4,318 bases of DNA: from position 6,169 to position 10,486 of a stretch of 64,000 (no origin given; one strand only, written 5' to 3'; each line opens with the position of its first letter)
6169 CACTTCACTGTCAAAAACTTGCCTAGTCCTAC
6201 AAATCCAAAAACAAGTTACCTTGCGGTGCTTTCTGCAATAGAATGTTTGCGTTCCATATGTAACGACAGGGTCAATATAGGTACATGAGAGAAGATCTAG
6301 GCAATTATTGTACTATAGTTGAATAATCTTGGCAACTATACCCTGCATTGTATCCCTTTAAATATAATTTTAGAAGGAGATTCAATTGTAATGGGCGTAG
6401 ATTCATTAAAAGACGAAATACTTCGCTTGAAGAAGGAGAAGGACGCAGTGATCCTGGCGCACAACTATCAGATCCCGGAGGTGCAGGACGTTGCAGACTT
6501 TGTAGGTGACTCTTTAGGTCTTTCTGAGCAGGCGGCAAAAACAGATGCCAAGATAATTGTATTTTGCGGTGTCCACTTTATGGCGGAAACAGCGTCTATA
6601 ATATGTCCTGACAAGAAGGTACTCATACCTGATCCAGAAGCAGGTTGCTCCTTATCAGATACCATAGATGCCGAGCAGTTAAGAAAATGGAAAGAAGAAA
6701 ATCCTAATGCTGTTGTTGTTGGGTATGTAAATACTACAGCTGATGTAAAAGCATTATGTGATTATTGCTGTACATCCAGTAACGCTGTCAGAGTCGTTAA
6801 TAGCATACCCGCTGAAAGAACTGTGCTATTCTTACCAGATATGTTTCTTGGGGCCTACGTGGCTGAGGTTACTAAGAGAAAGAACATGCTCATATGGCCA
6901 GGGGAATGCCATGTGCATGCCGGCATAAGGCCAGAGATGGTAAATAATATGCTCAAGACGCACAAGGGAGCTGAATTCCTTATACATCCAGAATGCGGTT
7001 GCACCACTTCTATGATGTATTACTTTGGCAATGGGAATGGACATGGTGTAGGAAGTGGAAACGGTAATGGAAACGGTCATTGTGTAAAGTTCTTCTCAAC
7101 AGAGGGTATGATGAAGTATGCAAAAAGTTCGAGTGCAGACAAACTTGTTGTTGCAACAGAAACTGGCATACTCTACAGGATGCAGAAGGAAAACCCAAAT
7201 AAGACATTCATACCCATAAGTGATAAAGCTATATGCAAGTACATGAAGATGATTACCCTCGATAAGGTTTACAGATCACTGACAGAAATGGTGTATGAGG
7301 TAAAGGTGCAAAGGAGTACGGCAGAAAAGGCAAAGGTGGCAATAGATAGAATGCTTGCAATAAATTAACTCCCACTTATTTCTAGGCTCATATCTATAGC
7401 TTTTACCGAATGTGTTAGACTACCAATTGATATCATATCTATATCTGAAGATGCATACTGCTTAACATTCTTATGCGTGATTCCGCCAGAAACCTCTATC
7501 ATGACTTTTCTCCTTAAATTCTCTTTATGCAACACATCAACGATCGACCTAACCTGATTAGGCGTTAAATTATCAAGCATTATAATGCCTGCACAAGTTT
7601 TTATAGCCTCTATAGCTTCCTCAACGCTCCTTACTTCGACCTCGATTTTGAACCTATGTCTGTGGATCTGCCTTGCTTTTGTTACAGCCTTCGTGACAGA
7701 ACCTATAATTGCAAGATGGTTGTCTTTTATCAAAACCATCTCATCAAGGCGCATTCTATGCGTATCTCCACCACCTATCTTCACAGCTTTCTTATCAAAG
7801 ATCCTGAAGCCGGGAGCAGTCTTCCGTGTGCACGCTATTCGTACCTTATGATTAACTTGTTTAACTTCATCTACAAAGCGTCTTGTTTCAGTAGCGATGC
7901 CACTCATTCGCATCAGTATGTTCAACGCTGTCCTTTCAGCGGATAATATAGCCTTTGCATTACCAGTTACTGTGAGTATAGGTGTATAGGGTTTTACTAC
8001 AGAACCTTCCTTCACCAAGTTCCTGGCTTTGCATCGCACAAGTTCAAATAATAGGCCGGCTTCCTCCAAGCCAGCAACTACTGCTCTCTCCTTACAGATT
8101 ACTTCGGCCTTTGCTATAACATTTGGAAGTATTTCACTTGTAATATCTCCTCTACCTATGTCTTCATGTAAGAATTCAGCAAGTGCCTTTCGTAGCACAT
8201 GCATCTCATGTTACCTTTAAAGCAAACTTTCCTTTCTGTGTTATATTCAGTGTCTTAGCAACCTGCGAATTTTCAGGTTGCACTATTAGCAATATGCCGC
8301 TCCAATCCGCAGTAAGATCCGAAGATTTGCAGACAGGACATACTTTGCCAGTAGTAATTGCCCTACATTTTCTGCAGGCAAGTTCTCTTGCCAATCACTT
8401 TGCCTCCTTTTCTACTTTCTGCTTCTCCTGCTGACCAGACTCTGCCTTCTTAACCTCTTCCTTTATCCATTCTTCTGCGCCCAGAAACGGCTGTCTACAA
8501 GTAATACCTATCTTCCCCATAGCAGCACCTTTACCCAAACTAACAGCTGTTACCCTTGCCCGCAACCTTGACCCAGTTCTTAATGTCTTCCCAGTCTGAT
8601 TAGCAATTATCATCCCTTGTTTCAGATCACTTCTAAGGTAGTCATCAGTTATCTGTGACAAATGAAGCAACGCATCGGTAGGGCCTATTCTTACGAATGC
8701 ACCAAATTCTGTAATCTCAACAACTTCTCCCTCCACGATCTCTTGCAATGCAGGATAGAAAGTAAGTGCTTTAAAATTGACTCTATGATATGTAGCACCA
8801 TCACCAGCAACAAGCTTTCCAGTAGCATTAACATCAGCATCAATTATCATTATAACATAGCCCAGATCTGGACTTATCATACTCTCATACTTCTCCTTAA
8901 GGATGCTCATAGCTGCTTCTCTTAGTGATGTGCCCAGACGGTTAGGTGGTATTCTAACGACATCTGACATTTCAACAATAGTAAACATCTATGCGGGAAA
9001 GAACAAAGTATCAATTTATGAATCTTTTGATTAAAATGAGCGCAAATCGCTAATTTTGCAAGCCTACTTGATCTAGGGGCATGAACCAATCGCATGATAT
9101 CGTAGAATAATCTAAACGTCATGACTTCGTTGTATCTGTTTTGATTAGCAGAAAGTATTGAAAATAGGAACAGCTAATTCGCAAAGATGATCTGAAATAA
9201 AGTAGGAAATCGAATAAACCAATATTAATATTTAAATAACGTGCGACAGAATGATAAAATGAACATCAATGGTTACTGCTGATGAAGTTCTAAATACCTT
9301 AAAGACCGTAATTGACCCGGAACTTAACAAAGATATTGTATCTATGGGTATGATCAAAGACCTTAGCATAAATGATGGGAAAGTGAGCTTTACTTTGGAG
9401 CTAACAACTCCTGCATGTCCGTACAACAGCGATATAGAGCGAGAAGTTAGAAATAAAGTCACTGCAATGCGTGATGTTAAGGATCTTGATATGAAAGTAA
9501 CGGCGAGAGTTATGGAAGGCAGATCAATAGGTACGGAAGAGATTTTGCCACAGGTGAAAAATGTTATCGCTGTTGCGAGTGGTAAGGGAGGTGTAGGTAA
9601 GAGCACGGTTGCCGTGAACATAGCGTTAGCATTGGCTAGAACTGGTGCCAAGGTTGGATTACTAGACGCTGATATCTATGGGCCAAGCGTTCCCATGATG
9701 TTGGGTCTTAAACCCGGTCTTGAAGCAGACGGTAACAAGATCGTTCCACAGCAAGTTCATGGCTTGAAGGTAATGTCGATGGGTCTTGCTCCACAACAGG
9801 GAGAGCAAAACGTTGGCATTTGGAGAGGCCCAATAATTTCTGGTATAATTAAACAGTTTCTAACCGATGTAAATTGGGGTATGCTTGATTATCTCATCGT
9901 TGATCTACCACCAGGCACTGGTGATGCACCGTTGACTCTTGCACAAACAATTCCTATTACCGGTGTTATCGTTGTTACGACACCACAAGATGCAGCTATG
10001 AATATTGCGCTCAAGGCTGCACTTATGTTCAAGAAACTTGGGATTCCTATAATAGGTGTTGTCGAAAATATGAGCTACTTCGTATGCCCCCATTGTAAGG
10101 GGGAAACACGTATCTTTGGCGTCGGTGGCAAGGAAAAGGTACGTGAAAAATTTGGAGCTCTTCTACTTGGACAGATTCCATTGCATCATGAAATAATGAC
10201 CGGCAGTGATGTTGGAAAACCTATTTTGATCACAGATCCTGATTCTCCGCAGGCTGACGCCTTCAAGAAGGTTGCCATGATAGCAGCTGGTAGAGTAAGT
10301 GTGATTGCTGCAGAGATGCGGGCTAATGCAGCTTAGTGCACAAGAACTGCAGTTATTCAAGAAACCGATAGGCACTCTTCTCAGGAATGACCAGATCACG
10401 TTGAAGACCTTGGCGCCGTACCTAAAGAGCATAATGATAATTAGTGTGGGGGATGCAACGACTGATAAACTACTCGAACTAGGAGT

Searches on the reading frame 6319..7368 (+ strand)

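Call 80: search_protein_families(library=pfam, proteins=[window:6319-7368:+], max_evalue=0.0001)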
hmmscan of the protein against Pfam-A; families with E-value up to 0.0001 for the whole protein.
window:6319-7368:+ (349 aa): 1 family
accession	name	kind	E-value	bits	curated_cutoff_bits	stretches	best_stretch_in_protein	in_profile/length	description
PF02445.21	NadA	-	4e-118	394.3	27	1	33-347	2-295/295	Quinolinate synthetase A protein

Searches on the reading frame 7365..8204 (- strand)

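Call 81: search_protein_families(library=pfam, proteins=[window:7365-8204:-], max_evalue=0.0001)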
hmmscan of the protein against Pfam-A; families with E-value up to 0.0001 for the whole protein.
window:7365-8204:- (279 aa): 2 families
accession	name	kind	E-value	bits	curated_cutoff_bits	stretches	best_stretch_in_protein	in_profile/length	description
PF01729.25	QRPTase_C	-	1.9e-64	216.9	23.1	1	103-275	1-169/169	Quinolinate phosphoribosyl transferase, C-terminal domain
PF02749.22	QRPTase_N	-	7.8e-22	77.7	27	1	20-101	1-82/82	Quinolinate phosphoribosyl transferase, N-terminal domain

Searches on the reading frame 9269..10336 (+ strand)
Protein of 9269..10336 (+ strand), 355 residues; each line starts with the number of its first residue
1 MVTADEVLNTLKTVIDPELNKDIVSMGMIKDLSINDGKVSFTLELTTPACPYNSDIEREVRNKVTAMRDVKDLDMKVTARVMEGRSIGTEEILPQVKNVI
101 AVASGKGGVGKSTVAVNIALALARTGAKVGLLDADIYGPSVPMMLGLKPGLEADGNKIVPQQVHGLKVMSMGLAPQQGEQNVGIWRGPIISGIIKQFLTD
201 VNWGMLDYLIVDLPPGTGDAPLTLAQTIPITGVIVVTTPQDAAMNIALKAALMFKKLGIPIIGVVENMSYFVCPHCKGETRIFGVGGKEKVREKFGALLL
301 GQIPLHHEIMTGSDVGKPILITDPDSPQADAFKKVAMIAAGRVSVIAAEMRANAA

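Call 80: search_protein_families(library=pfam, proteins=[window:9269-10336:+], max_evalue=0.0001)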
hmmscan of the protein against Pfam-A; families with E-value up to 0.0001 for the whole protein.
window:9269-10336:+ (355 aa): 7 families
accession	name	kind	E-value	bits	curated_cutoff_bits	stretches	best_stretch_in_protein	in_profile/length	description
PF10609.15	ParA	-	1.3e-97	326.6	27.1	1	95-336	1-242/246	NUBPL iron-transfer P-loop NTPase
PF01883.24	FeS_assembly_P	-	2.9e-21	75.9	23.5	1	5-69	2-66/73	Iron-sulfur cluster assembly protein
PF01656.29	CbiA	-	1.7e-12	47.8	25.4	1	100-241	1-54/125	CobQ/CobB/MinD/ParA nucleotide binding domain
PF13614.12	AAA_31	-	2.9e-10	40.8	27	1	98-136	2-40/177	AAA domain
PF09140.17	MipZ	-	1.7e-07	31.2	20.7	1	99-136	2-39/262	ATPase MipZ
PF00142.24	Fer4_NifH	-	4.2e-06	26.9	25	0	104-136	6-38/271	4Fe-4S iron sulfur cluster binding proteins, NifH/frxC family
PF02374.21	ArsA_ATPase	-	1.2e-05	25.1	24.3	0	102-135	5-38/305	Anion-transporting ATPase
